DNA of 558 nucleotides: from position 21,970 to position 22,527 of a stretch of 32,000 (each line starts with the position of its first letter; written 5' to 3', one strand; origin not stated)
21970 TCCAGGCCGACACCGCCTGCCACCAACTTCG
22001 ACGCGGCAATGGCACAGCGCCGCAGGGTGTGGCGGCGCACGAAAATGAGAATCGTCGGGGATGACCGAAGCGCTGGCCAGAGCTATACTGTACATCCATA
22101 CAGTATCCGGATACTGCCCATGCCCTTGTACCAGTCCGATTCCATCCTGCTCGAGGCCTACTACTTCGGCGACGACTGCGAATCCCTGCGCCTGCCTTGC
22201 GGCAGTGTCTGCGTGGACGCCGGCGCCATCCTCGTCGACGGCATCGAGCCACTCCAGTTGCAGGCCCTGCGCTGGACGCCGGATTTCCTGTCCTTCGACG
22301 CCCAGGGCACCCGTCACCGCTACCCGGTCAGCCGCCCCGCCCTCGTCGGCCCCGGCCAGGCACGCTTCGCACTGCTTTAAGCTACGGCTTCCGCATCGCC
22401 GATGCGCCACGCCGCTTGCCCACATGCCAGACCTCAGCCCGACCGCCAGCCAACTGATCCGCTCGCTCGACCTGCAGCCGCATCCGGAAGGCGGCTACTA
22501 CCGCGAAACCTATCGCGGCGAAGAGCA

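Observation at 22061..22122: Textbook LexA (SOS) box on the -10 of a promoter driving an unrecognisable 86-aa protein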

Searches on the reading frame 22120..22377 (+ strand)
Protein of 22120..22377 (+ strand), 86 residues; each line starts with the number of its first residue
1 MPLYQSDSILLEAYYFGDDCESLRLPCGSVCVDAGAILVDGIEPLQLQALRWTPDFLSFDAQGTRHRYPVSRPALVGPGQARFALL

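Call 7: search_protein_families(library=pfam, proteins=[window:22120-22377:+], max_evalue=0.1)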
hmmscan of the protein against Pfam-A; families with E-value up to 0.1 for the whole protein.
window:22120-22377:+ (86 aa): 0 families

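Call 8: search_protein_families(library=ncbifam, proteins=[window:22120-22377:+], max_evalue=0.1)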
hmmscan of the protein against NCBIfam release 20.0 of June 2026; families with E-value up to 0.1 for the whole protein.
window:22120-22377:+ (86 aa): 0 families

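Call 9: find_homologous_proteins(query=window:22120-22377:+, max_evalue=0.001)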
Query window:22120-22377:+ (86 aa): 21 proteins with E <= 0.001 among 22 candidates.
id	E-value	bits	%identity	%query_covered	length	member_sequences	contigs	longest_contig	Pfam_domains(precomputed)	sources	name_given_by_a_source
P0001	1.1e-47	178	95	100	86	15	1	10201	-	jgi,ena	-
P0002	8.3e-46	172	91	100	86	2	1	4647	-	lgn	-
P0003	5.9e-44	166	88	100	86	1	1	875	-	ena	-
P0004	9.0e-44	165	90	100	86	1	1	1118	-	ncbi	-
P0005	1.7e-43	164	87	100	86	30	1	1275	-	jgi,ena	-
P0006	4.9e-42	160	87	100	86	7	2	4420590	-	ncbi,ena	ncbi:hypothetical protein [Cupriavidus necator]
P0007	1.1e-41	158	87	100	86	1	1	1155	-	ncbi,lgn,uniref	ncbi:hypothetical protein [Cupriavidus necator]|uniref:hypothetical protein n=1 Tax=Cupriavidus neca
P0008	2.3e-39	151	80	100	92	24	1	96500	-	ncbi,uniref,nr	ncbi:hypothetical protein [Cupriavidus sp. amp6]|uniref:hypothetical protein n=1 Tax=Cupriavidus sp.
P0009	4.9e-35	137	76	100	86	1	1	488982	-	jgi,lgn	-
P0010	9.4e-35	136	76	100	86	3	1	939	-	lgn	-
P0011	4.9e-34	134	72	100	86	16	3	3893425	-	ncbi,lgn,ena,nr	ncbi:hypothetical protein K2O51_19095 [Cupriavidus pinatubonensis]|nr:hypothetical protein [Cupriavi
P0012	2.6e-33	132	73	100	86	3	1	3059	-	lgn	-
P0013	1.3e-32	129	72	100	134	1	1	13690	-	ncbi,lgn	-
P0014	1.3e-32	129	72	100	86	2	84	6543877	-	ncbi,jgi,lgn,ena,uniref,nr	ncbi:hypothetical protein ACUXAV_003870 [Cupriavidus metallidurans]|jgi:hypothetical protein|uniref:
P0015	4.9e-32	128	71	100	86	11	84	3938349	-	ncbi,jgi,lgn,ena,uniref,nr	ncbi:hypothetical protein SGO26_06445 [Cupriavidus metallidurans]|jgi:hypothetical protein|uniref:Un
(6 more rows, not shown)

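Call 11: find_related_loci(query=window:22120-22377:+, collection=genome_contigs, flank=3000)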
Query window:22120-22377:+ (86 aa) in genome_contigs; peptide patterns used: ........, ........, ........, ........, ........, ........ (x = any residue, [..] = any of these).
569 stretches matched a pattern; 19 encode a relative of the query (tblastn E <= 1e-3); 19 distinct loci.
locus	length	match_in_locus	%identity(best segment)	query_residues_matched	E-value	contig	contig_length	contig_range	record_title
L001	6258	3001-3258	93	1-86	3e-51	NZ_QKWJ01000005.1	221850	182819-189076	Cupriavidus lacunae strain S23 Cupriavidus_S23_5, whole genome shotgun sequence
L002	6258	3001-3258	87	1-86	2e-49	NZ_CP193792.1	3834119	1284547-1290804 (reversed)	Cupriavidus sp. TMH.W2 chromosome 1, complete sequence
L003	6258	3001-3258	88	1-86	4e-49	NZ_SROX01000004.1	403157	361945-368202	Cupriavidus necator strain SHC 2-3 NODE_4_length_403157_cov_83.916148, whole genome shotgun sequence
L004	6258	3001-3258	88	1-86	4e-49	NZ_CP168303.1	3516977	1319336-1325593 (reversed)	Cupriavidus nantongensis strain HB4B5 chromosome 2, complete sequence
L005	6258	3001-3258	95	1-86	9e-51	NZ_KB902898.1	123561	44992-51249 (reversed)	Cupriavidus sp. UYPR2.512 A3A5DRAFT_scaffold_14.15, whole genome shotgun sequence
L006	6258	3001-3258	86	1-86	2e-48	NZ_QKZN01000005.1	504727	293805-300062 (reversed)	Cupriavidus phytorum strain MLR2-44 Ga0215867_105, whole genome shotgun sequence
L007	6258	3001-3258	87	1-86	2e-48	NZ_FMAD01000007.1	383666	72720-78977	Cupriavidus alkaliphilus strain ASC-732, whole genome shotgun sequence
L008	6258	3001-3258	86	1-86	2e-48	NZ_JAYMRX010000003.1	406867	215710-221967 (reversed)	Cupriavidus oxalaticus strain JPY540 NODE_3_length_406867_cov_63.813185, whole genome shotgun sequence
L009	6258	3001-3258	86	1-86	7e-48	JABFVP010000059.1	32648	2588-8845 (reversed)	MAG: Cupriavidus sp. isolate Bin3.15 NODE_255_length_32648_cov_2.798962, whole genome shotgun sequence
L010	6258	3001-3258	87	1-86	3e-47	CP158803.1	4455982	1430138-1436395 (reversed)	Ralstonia pickettii strain RAL3 chromosome 1, complete sequence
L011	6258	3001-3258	86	1-86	4e-47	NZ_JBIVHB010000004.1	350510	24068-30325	Cupriavidus sp. NPDC089707 NPDC089707_195_G9.ctg-0004, whole genome shotgun sequence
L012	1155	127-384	87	1-86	2e-48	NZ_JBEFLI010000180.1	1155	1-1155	Cupriavidus necator strain EM36 NODE_180_length_1155_cov_20.6371, whole genome shotgun sequence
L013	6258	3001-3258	84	1-86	2e-45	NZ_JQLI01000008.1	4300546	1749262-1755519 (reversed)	Cupriavidus necator A5-1 K307DRAFT_scf7180000000049_quiver_dupTrim_1601.8_C, whole genome shotgun sequence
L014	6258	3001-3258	80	1-86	3e-45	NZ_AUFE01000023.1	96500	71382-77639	Cupriavidus sp. amp6 K309DRAFT_scaffold00023.23_C, whole genome shotgun sequence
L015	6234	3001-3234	87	1-78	2e-43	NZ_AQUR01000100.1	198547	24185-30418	Cupriavidus neocaledonicus strain STM6070 A3AGDRAFT_scaffold_7.8_C, whole genome shotgun sequence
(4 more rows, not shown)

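Call 18: search_protein_representatives(alignment_id=A1)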
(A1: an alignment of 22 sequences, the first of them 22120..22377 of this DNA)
Query: 22 sequences, 86 profile positions. Proteins with E-value up to 0.001 (for the whole library): 26; up to 1e-10: 13; up to 1e-30: 1. The best 26 are listed.
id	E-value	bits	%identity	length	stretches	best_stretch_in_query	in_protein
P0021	6.8e-46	170.4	-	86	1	1-86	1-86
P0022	8.5e-24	99.6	-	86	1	1-86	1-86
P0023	8.0e-23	96.5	-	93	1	1-85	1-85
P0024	9.6e-23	96.2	-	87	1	3-86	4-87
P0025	2.8e-20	88.3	-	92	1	7-86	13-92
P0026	4.1e-20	87.8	-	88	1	3-83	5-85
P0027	5.7e-20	87.3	-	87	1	4-84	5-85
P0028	2.3e-17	79.0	-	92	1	6-85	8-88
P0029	9.0e-16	73.9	-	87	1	4-86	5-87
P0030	2.8e-14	69.1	-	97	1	3-85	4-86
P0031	8.6e-14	67.6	-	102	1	7-60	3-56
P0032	3.5e-12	62.4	-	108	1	3-61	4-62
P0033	1.1e-11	60.8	-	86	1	1-83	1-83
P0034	9.3e-10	54.6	-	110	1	3-68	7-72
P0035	4.3e-09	52.5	-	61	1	7-49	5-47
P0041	8.3e-05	38.8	-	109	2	26-85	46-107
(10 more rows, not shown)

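Call 20: predict_structure(alignment_id=A1)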
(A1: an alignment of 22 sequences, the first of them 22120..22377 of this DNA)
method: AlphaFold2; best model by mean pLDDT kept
length: 86 residues; sequences in the alignment: 22
mean_pLDDT: 94.2   pTM: 0.84
mean pLDDT of the five models: 94.2, 93.9, 93.9, 92.9, 92.4
residues with pLDDT >= 90: 78; 70-90: 7; 50-70: 1; < 50: 0
segments of 3 or more residues with pLDDT < 50: none
pLDDT, mean of each block of 10 residues (from residue 1): 92 91 97 95 93 96 95 94 96
secondary structure, 60 per line:
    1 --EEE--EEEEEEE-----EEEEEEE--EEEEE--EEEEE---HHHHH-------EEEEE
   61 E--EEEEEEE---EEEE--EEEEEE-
elements in order: E3-5 E8-14 E20-26 E29-33 E36-40 H44-48 E56-61 E64-70 E74-77 E80-85
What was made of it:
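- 22120..22380 (+): orf86: an 86-aa protein of an undescribed family, predicted to be a compact all-beta domain. AlphaFold2 gives pLDDT 94.2 (call 20).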

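Call 23: fold_search(model_id=the predicted structure, library=pdb)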
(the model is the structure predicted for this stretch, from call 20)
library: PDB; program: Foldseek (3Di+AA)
matches with E <= 10: 559; with E <= 0.001: 0
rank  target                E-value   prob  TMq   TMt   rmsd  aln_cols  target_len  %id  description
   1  9fp0_A                7.3e-02  0.97  0.45  0.08   4.9        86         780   12  Cryo-EM structure of the 'crown'less Bcs macrocomplex for E. coli cellulose secretion in non-saturating c-di-GMP (loca (released 2024-10-16)
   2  4i86_B                8.5e-02  0.96  0.45  0.41   5.2        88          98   12  Crystal structure of PilZ domain of CeSA from cellulose synthesizing bacterium (released 2013-04-03)
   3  9fmz_A                1.0e-01  0.92  0.44  0.07   4.8        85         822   12  Cryo-EM structure of the c-di-GMP-bound synthase:pEtN transferase complex (BcsA-Bct-G3) from the E. coli cellulose sec (released 2024-10-16)
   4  9n7y_A                1.0e-01  0.77  0.35  0.20   5.4        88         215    9  BioSAS-TEVp (C151A, core) bound to TEV protease cleavage peptide (released 2025-07-02)
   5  4i86_A                1.1e-01  0.95  0.43  0.39   5.7        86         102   14  Crystal structure of PilZ domain of CeSA from cellulose synthesizing bacterium (released 2013-04-03)
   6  9n7y_B                1.2e-01  0.69  0.35  0.20   5.5        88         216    9  BioSAS-TEVp (C151A, core) bound to TEV protease cleavage peptide (released 2025-07-02)
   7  9fnn_A                1.4e-01  0.97  0.50  0.08   4.4        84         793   13  Cryo-EM structure of the c-di-GMP-saturated 'crown'less Bcs macrocomplex for cellulose secretion in E. coli (released 2024-10-16)
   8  9b8v_E                1.9e-01  0.95  0.49  0.08   4.7        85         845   14  AlphaFold2 informed cryo-EM model of the E. coli cellulose synthase BcsAG3B6 complex (released 2025-02-19)
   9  9n7y_C                2.0e-01  0.60  0.34  0.19   5.6        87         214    9  BioSAS-TEVp (C151A, core) bound to TEV protease cleavage peptide (released 2025-07-02)
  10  8got                  2.1e-01  0.75  0.39  0.21   6.6        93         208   12  Crystal structure of wild-type protease 3C from Seneca Valley Virus (released 2023-05-24)
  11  4fln_B                2.2e-01  0.54  0.34  0.10   6.5        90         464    8  Crystal structure of plant protease Deg2 (released 2012-09-19)
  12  3kyg_A                2.6e-01  0.63  0.43  0.21   8.7       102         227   10  Crystal structure of VCA0042 (L135R) complexed with c-di-GMP (released 2010-04-14)
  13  1lvb_A                2.6e-01  0.60  0.36  0.20   5.6        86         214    9  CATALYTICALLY INACTIVE TOBACCO ETCH VIRUS PROTEASE COMPLEXED WITH SUBSTRATE (released 2002-11-27)
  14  4p00_A                2.6e-01  0.38  0.33  0.07   7.4        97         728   14  Bacterial Cellulose Synthase in complex with cyclic-di-GMP and UDP (released 2014-04-09)
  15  4q63                  2.7e-01  0.85  0.45  0.43   5.6        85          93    2  Crystal Structure of Legionella Uncharacterized Protein Lpg0364 (released 2014-05-07)
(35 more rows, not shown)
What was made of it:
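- On PilZ domain: Foldseek gives E 0.07 and TM 0.45 (call 23).
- Closest known: PilZ-type / small split beta-barrel domains. Same: They are the best, though non-significant, Foldseek matches: BcsA PilZ, E 0.07, TM 0.45 (call 23).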

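Call 28: find_homologous_proteins(query=A2, max_evalue=0.001)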
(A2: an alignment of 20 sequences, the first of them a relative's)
Query A2 (20 sequences) (86 aa, profile of the alignment): 25 proteins with E <= 0.001 among 1179 candidates.
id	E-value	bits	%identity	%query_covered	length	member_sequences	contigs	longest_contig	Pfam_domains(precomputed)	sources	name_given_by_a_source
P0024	6.1e-33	130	41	92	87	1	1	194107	-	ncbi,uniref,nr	ncbi:hypothetical protein J5T34_03560 [Cupriavidus gilardii]|uniref:hypothetical protein n=1 Tax=Cup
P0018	1.9e-32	129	53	100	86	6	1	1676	-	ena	-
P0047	3.1e-32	128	43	92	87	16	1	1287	-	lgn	-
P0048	1.5e-30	123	47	92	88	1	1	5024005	-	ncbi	ncbi:hypothetical protein ACU4HD_02935 [Cupriavidus basilensis]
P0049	2.8e-30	122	43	92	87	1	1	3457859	-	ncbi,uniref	ncbi:hypothetical protein OJJOAM_000942 [Cupriavidus sp. H18C1]|uniref:hypothetical protein n=1 Tax=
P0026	2.6e-29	119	45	90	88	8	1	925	-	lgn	-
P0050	3.6e-29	118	45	90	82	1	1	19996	-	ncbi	-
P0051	4.3e-29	118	43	94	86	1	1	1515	-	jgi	jgi:hypothetical protein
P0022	1.1e-25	107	100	100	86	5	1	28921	-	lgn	-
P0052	1.5e-25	107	40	91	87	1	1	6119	-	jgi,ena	-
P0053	6.7e-24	101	39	84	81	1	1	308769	-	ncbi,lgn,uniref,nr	ncbi:hypothetical protein [Cupriavidus gilardii]|uniref:hypothetical protein n=1 Tax=Cupriavidus gil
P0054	2.0e-22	97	37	88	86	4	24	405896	-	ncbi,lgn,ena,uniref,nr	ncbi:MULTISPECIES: hypothetical protein [unclassified Ralstonia]|uniref:Uncharacterized protein n=1 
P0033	2.3e-22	96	32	86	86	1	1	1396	-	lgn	-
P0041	7.6e-22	95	-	-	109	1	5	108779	-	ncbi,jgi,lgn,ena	jgi:hypothetical protein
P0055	2.7e-21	93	33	87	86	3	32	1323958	-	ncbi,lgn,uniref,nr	ncbi:hypothetical protein GJQ57_05255 [Ralstonia pickettii]|uniref:Uncharacterized protein n=1 Tax=R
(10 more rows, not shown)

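Call 29: find_encoding_contigs(protein=P0055, flank=4000, max_places=2)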
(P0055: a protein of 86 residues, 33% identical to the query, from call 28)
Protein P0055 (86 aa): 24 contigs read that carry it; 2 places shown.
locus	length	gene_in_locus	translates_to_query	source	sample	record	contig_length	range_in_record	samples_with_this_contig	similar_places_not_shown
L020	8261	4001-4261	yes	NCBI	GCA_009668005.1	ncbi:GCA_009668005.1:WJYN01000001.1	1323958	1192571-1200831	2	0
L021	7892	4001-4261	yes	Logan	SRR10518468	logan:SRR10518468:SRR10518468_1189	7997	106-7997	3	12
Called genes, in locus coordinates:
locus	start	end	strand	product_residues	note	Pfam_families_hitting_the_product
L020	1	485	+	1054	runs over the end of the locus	PF00873:ACR_tran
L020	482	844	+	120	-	PF11604:CusF_Ec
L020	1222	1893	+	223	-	-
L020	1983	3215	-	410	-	PF00083:Sugar_tr (weak), PF07690:MFS_1, PF12832:MFS_1_like (weak), PF00083:Sugar_tr, PF07690:MFS_1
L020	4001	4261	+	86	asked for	-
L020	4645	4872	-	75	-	-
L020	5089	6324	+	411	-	PF02417:Chromate_transp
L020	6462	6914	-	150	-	PF00583:Acetyltransf_1, PF13508:Acetyltransf_7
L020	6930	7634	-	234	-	PF00230:MIP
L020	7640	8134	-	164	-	PF01451:LMWPc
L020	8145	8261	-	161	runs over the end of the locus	PF00903:Glyoxalase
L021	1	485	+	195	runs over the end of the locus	?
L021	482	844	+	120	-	PF11604:CusF_Ec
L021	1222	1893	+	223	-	-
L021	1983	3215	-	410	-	PF00083:Sugar_tr (weak), PF07690:MFS_1, PF12832:MFS_1_like (weak), PF00083:Sugar_tr, PF07690:MFS_1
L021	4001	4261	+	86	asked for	-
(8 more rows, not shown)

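Call 30: find_encoding_contigs(protein=P0024, flank=4000, max_places=2)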
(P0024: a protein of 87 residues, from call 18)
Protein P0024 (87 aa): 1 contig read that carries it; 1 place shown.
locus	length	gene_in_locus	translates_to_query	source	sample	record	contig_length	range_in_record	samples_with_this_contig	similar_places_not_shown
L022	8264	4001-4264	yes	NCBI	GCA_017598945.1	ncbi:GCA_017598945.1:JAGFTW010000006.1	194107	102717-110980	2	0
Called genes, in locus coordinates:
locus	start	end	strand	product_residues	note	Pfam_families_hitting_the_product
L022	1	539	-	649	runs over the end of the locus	PF00005:ABC_tran, PF02463:SMC_N (faint), PF13476:AAA_23 (faint), PF13555:AAA_29 (faint), PF12848:ABC_tran_Xtn, PF00005:ABC_tran, PF13191:AAA_16 (weak), PF16326:ABC_tran_CTD, +4 more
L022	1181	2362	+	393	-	PF03594:BenE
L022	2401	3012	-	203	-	PF12535:Nudix_N, PF00293:NUDIX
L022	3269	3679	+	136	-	-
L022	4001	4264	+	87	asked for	-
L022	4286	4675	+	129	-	-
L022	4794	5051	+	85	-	PF05016:ParE_toxin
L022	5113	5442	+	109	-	PF01381:HTH_3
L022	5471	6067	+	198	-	PF22491:DUF6988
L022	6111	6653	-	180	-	PF10721:DUF2514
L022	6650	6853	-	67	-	-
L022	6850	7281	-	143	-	-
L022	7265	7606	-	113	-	-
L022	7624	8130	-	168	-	-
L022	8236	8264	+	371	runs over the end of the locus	PF01757:Acyl_transf_3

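Call 31: find_encoding_contigs(protein=P0041, flank=4000, max_places=2)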
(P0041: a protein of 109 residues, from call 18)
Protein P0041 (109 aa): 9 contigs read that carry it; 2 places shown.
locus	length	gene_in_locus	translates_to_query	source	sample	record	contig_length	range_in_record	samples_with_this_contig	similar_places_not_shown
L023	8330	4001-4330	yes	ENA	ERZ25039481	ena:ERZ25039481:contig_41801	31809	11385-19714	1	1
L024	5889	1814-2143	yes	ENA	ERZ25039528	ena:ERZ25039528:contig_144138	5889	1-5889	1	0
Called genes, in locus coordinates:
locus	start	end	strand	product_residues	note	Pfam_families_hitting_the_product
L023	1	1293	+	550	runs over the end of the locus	PF00450:Peptidase_S10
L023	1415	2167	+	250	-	PF00121:TIM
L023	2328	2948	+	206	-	PF05685:Uma2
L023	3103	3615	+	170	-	PF01797:Y1_Tnp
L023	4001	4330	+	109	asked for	-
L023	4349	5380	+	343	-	PF02037:SAP (weak)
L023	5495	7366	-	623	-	PF01401:Peptidase_M2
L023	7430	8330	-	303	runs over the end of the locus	PF03668:RapZ-like_N, PF22740:PapZ_C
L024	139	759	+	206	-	PF05685:Uma2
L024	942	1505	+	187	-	PF01797:Y1_Tnp (weak)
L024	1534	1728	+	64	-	-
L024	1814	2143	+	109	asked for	-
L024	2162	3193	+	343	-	PF02037:SAP (weak)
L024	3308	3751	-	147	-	PF01401:Peptidase_M2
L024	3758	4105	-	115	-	PF01401:Peptidase_M2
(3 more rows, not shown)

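Call 33: find_encoding_contigs(protein=P0048, flank=4000, max_places=1)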
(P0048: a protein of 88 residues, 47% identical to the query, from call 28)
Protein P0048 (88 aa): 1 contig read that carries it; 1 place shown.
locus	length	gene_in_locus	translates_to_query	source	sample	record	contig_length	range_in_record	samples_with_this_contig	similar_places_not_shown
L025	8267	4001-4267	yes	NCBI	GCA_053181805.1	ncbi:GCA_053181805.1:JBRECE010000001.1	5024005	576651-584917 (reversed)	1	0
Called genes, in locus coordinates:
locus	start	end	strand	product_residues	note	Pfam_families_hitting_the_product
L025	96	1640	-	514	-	PF02203:TarH (weak), PF12729:4HB_MCP_1, PF00672:HAMP (faint), PF00015:MCPsignal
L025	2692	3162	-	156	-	PF07963:N_methyl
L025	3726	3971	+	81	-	-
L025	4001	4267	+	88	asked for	-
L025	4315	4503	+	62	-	-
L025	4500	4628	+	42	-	-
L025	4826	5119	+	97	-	-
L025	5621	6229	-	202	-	PF10721:DUF2514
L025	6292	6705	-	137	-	PF05135:Phage_connect_1 (weak)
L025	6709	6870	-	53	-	-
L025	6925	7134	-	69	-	PF05065:Phage_capsid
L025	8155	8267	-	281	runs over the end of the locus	PF00574:CLP_protease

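Call 34: find_encoding_contigs(protein=P0053, flank=4000, max_places=1)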
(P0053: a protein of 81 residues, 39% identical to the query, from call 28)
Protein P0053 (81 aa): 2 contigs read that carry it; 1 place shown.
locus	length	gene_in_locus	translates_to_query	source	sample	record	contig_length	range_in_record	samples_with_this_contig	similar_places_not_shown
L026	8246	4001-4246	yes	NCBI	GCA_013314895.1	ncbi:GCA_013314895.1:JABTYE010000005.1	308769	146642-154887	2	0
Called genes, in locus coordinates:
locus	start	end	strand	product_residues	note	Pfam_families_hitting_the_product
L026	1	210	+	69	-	PF09954:DUF2188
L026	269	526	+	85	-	PF09954:DUF2188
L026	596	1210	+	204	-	PF12464:Mac, PF00132:Hexapep, PF14602:Hexapep_2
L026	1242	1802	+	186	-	PF00583:Acetyltransf_1, PF13673:Acetyltransf_10, PF13508:Acetyltransf_7, PF14542:Acetyltransf_CG (weak)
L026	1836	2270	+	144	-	PF06059:DUF930 (weak)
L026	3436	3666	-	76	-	-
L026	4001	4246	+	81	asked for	-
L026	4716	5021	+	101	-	-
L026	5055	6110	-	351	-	-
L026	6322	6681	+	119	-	PF20385:DUF6680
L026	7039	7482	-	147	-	PF00376:MerR, PF13411:MerR_1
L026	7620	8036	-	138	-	PF18291:HU-HIG (weak), PF00216:Bac_DNA_binding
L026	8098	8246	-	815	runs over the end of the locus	PF01588:tRNA_bind, PF03483:B3_4, PF03484:B5, PF17759:tRNA_synthFbeta, PF03147:FDX-ACB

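Call 35: find_encoding_contigs(protein=P0022, flank=4000, max_places=1)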
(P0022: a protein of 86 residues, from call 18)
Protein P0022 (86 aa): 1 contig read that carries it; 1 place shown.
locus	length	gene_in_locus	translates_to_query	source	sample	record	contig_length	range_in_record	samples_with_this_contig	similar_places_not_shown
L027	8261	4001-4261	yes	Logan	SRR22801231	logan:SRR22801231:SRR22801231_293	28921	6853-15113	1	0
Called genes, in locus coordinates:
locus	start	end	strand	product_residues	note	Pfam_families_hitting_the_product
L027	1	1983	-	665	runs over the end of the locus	PF05430:Methyltransf_30, PF01266:DAO, PF13450:NAD_binding_8 (faint)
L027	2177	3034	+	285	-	PF04378:RsmJ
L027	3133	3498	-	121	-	PF04892:VanZ-LLP1 (weak)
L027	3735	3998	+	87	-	-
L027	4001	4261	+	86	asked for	-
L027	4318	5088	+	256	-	PF04307:YdjM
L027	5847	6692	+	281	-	-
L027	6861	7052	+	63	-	-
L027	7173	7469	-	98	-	-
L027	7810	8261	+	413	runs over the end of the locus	PF02417:Chromate_transp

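Call 36: find_encoding_contigs(protein=P0054, flank=4000, max_places=2)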
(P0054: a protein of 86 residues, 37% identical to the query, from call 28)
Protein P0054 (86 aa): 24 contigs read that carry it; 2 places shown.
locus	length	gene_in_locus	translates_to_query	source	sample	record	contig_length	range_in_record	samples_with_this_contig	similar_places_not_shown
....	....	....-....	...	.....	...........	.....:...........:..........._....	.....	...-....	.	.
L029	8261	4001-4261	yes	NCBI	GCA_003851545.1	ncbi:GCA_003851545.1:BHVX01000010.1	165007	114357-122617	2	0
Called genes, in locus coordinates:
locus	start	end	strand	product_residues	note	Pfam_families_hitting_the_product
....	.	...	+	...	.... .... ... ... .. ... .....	?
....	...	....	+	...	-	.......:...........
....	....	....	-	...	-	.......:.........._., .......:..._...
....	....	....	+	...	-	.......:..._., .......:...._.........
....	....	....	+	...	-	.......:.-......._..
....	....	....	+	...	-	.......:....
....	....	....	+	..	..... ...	-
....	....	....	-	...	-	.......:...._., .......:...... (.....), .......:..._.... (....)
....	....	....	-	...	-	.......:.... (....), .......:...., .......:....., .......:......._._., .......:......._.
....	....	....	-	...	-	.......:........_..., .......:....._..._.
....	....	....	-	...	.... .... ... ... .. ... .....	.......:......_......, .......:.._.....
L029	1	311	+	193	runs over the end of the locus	PF13689:DUF4154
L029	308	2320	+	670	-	PF17152:CHASE8, PF00990:GGDEF, PF00563:EAL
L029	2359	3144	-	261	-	PF00892:EamA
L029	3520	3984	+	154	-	PF22162:PFIN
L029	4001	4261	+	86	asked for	-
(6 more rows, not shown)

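Call 42: search_protein_families(library=phrogs, alignment_id=A2, max_evalue=0.01)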
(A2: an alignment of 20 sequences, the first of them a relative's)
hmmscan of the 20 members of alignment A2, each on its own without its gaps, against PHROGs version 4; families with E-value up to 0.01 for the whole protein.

A. member 1, P0022 (86 aa): 0 families

B. families by the number of members that match (of 20 scanned): 1 family
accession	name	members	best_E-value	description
phrog_35995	-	3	3e-07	-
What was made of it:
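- Tried and rejected: PHROGs gave only an unannotated family, for 3 of 20 members (call 42).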

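Call 43: search_dna_similar(query=window:22120-22377:+, collection=phages, mode=protein, max_evalue=0.01)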
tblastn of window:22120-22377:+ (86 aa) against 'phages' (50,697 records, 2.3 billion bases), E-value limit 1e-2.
No match.

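Call 44: search_dna_similar(query=window:22120-22377:+, collection=plasmids, mode=protein, max_evalue=0.01)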
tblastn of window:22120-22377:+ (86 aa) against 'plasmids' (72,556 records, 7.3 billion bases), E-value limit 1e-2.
Records with a match: 1; places in all: 1; records where one place covers at least 80% of the query: 1.
Best place of each record, by identity: <60% 1.
By first word of the organism name: Cupriavidus 1.
By predicted mobility (MOB-suite, as given by PLSDB): non-mobilizable 1.
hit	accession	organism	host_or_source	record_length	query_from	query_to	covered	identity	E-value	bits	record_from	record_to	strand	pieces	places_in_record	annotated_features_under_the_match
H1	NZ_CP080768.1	Cupriavidus pinatubonensis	genomic assembly,soil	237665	1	85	99%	38.8%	2e-11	64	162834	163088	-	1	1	hypothetical protein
